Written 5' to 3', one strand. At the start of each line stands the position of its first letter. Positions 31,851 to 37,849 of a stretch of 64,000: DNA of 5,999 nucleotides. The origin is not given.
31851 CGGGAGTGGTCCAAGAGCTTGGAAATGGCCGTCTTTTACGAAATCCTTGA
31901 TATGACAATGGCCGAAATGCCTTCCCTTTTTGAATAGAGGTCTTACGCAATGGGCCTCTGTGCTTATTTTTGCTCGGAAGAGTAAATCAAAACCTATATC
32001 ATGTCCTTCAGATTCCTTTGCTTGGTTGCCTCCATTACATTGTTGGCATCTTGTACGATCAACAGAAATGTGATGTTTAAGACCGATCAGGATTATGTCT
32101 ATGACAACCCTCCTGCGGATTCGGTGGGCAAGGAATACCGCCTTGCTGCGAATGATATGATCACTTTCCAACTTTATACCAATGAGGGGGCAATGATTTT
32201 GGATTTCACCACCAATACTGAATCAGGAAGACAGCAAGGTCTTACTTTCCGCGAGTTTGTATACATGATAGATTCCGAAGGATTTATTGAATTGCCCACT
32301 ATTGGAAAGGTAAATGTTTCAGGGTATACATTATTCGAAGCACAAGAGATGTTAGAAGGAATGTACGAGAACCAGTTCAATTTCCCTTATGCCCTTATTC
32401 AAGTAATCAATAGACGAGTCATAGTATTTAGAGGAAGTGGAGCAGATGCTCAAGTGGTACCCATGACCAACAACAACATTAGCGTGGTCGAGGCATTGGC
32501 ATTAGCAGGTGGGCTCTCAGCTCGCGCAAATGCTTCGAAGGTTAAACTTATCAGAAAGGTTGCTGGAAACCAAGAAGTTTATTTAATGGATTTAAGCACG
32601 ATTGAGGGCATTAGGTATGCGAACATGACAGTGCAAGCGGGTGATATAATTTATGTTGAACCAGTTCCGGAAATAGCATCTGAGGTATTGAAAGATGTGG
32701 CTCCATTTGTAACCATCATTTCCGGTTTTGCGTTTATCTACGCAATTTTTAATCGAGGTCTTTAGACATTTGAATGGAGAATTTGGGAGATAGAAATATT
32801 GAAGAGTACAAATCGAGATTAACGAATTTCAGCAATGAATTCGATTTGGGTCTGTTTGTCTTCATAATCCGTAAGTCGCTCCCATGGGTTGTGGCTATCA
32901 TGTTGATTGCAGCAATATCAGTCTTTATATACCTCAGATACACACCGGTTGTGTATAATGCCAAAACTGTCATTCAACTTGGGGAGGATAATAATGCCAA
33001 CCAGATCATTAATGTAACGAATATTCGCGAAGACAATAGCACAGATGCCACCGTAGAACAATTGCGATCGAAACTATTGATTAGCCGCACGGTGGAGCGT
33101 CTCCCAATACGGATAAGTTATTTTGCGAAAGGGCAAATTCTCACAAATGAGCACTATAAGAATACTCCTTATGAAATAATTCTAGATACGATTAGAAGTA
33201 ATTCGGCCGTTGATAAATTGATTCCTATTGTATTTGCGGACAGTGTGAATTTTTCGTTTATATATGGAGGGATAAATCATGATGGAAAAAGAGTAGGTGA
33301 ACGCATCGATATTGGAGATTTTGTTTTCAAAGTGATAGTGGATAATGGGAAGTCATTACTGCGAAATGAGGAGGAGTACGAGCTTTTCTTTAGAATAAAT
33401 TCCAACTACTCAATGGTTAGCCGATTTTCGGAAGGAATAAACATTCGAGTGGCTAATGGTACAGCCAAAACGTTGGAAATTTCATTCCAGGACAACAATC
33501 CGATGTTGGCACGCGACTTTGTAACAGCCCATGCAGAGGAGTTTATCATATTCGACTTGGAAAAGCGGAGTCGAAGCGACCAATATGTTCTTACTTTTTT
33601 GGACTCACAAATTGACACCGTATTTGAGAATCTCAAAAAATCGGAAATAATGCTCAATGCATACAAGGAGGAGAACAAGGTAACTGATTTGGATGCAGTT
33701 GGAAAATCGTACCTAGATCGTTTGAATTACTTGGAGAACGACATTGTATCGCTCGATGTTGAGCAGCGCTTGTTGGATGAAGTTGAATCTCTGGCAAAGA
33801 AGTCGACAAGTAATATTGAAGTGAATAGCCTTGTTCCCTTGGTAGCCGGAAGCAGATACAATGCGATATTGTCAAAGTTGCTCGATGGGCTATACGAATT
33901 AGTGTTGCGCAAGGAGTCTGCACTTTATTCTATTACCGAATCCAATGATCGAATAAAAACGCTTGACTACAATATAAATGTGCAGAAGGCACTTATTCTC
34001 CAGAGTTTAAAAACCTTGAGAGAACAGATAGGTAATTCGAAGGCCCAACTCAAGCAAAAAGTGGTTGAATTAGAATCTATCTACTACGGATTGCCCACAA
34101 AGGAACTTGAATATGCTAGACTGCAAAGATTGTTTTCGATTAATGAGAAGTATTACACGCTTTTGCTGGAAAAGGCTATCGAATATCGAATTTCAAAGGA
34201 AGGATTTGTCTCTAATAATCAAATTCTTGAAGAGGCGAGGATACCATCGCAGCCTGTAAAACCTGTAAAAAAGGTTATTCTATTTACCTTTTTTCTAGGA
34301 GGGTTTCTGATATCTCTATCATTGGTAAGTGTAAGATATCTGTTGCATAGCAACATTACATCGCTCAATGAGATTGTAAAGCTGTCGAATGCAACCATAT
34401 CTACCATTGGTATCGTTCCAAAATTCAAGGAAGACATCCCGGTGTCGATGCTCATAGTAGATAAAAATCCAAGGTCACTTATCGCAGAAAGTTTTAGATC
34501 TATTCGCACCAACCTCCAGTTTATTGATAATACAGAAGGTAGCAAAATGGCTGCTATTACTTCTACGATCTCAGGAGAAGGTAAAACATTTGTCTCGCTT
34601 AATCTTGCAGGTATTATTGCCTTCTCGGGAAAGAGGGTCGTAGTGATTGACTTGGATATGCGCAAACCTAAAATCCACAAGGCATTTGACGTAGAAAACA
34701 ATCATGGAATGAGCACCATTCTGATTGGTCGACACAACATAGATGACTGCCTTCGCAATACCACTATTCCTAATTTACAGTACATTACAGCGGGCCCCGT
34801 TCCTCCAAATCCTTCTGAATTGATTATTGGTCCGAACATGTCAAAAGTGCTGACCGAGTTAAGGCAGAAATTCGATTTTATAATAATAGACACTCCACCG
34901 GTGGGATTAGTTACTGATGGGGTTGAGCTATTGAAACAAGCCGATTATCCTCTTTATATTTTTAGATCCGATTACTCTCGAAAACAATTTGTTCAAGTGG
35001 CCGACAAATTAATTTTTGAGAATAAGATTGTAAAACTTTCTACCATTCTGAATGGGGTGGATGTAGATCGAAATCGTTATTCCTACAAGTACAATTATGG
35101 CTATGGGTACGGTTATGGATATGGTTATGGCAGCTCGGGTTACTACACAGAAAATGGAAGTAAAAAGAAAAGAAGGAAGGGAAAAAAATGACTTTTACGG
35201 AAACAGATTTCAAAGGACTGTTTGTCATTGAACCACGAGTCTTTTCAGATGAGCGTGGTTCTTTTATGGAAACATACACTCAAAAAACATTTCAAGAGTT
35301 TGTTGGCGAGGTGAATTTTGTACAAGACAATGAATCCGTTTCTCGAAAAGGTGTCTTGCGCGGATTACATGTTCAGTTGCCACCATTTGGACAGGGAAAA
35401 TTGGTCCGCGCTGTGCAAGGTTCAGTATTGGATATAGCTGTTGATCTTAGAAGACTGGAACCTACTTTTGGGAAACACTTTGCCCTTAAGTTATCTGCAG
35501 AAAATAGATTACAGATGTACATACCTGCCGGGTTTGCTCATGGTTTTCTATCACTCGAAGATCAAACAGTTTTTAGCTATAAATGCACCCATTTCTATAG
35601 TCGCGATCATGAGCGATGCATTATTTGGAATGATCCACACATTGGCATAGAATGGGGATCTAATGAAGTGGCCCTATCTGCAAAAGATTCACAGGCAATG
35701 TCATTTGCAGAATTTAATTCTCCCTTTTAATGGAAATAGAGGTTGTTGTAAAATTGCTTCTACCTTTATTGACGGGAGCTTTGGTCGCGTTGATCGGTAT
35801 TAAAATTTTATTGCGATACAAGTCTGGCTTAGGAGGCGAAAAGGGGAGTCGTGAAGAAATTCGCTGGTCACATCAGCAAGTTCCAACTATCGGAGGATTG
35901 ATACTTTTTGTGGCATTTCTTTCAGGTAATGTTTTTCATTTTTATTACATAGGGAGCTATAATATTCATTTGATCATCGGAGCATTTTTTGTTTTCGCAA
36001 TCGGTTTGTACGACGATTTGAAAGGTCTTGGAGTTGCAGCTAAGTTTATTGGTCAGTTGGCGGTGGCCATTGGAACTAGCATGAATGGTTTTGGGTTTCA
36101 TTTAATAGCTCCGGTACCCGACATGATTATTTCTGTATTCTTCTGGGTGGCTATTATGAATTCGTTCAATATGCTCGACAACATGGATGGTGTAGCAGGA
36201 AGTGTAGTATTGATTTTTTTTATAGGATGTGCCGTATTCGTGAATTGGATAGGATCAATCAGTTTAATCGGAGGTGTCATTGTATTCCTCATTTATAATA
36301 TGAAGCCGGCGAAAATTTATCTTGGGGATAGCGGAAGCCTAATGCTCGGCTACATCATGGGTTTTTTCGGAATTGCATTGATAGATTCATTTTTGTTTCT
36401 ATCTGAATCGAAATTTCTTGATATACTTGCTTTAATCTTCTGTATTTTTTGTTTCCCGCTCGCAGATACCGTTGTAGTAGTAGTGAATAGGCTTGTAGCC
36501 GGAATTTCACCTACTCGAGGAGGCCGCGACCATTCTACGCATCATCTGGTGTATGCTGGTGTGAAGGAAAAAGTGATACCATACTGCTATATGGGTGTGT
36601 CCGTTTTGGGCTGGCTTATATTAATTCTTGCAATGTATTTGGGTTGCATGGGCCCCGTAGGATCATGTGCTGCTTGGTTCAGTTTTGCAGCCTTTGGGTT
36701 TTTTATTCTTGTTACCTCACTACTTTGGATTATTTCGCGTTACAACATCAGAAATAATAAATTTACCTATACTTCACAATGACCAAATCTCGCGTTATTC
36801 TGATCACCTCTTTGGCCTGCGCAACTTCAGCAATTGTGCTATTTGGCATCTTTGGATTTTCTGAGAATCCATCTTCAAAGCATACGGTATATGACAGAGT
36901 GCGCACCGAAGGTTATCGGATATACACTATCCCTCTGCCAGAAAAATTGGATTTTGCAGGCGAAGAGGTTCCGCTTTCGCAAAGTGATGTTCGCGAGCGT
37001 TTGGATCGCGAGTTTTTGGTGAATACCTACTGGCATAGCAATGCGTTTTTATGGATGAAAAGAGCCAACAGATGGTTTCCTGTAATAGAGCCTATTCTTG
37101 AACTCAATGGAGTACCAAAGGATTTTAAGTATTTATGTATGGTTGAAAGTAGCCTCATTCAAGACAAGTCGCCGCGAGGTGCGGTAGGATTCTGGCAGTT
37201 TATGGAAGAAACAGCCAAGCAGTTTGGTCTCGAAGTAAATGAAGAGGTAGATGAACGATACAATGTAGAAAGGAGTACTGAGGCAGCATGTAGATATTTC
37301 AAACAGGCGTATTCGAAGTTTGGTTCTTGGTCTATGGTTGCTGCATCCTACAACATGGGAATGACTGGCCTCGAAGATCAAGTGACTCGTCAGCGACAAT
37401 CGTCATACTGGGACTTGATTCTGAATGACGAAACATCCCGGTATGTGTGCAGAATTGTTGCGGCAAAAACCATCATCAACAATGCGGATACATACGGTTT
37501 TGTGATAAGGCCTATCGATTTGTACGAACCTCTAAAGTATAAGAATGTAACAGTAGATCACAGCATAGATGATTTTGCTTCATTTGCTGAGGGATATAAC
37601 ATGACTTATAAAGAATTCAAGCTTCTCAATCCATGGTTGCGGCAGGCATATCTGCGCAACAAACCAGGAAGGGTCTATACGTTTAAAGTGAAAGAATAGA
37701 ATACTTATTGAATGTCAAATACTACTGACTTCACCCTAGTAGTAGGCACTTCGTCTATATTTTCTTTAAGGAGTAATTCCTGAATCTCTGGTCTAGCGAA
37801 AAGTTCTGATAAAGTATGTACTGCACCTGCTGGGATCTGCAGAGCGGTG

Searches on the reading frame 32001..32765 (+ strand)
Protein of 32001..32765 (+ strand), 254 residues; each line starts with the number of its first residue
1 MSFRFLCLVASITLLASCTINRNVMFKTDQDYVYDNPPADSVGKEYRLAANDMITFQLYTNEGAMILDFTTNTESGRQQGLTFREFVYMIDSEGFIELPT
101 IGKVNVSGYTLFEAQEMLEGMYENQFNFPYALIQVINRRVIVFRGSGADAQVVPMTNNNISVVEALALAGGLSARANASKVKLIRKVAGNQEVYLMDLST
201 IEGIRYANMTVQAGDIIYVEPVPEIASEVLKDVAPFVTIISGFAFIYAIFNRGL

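Call 13: search_protein_families(library=ncbifam, proteins=[window:32001-32765:+])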
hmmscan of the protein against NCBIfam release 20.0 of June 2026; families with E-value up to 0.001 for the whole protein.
window:32001-32765:+ (254 aa): 3 families
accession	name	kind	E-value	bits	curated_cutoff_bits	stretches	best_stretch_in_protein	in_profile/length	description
TIGR03028.1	EpsE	equivalog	4.5e-09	36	262.65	1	90-223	26-163/239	polysaccharide export protein EpsE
NF011658.0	PRK15078.1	subfamily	6.7e-09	35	333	1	89-220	119-250/380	polysaccharide export protein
TIGR03027.2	pepcterm_export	equivalog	6.3e-08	32.5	180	1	91-220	28-165/169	XrtA/PEP-CTERM system exopolysaccharide export protein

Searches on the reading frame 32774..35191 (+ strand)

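Call 66: search_protein_families(library=pfam, proteins=[window:32774-35191:+], max_evalue=0.0001)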
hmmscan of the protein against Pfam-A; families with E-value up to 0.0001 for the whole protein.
window:32774-35191:+ (805 aa): 6 families
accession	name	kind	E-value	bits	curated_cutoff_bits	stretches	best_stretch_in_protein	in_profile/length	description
PF13614.12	AAA_31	-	5.4e-13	49.7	27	1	591-713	2-132/177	AAA domain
PF13807.11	GNVR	-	2.1e-10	40.8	27.7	1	446-522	5-81/82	G-rich domain on putative tyrosine kinase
PF01656.29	CbiA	-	2.6e-08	34.3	25.4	1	594-735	2-54/125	CobQ/CobB/MinD/ParA nucleotide binding domain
PF10609.15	ParA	-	2.6e-07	30.8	27.1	1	592-709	5-121/246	NUBPL iron-transfer P-loop NTPase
PF02706.20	Wzz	-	6.2e-07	30.1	25.5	1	21-108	1-89/91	Chain length determinant protein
PF09140.17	MipZ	-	4e-06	26.8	20.7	1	600-708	10-108/262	ATPase MipZ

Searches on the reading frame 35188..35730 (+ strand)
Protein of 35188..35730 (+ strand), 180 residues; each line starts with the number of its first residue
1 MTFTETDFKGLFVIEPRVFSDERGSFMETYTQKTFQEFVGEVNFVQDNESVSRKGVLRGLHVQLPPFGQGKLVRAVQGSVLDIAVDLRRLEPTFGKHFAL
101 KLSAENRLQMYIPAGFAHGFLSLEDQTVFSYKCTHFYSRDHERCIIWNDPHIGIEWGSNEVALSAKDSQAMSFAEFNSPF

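Call 65: search_protein_families(library=pfam, proteins=[window:35188-35730:+], max_evalue=0.0001)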
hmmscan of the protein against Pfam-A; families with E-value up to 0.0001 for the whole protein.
window:35188-35730:+ (180 aa): 1 family
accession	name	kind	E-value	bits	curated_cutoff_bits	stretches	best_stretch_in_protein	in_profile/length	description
PF00908.23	dTDP_sugar_isom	-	4.2e-69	232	27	1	5-175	1-168/168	dTDP-4-dehydrorhamnose 3,5-epimerase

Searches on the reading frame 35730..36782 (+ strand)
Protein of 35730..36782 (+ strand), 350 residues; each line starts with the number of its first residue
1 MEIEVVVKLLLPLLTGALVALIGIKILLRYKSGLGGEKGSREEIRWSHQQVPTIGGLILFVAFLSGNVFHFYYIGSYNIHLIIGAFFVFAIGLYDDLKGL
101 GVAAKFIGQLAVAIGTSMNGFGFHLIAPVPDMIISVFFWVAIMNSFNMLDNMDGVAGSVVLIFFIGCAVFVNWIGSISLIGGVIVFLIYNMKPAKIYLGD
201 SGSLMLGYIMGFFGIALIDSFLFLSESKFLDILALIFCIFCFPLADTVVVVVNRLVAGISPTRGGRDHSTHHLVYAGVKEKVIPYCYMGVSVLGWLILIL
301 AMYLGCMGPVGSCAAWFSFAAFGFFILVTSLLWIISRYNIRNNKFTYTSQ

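Call 65: search_protein_families(library=pfam, proteins=[window:35730-36782:+], max_evalue=0.0001)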
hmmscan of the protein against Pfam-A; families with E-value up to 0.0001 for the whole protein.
window:35730-36782:+ (350 aa): 1 family
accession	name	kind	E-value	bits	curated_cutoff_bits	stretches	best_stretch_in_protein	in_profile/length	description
PF00953.26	Glycos_transf_4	-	1.4e-22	80.8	27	1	81-216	4-158/160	Glycosyl transferase family 4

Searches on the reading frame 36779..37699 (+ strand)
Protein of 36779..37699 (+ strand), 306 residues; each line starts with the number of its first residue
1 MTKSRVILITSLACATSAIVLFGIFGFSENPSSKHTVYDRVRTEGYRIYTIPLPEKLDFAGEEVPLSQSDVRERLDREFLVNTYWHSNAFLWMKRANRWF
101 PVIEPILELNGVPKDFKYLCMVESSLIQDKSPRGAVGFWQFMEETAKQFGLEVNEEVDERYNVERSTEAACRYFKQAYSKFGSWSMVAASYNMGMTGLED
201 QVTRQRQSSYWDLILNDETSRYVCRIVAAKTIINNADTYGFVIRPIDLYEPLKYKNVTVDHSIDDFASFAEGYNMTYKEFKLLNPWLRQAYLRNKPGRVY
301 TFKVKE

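Call 65: search_protein_families(library=pfam, proteins=[window:36779-37699:+], max_evalue=0.0001)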
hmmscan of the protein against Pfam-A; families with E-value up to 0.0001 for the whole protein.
window:36779-37699:+ (306 aa): 1 family
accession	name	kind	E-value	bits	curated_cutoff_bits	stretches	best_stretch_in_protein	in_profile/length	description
PF01464.25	SLT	-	7e-19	68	21.3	1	113-212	14-115/117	Transglycosylase SLT domain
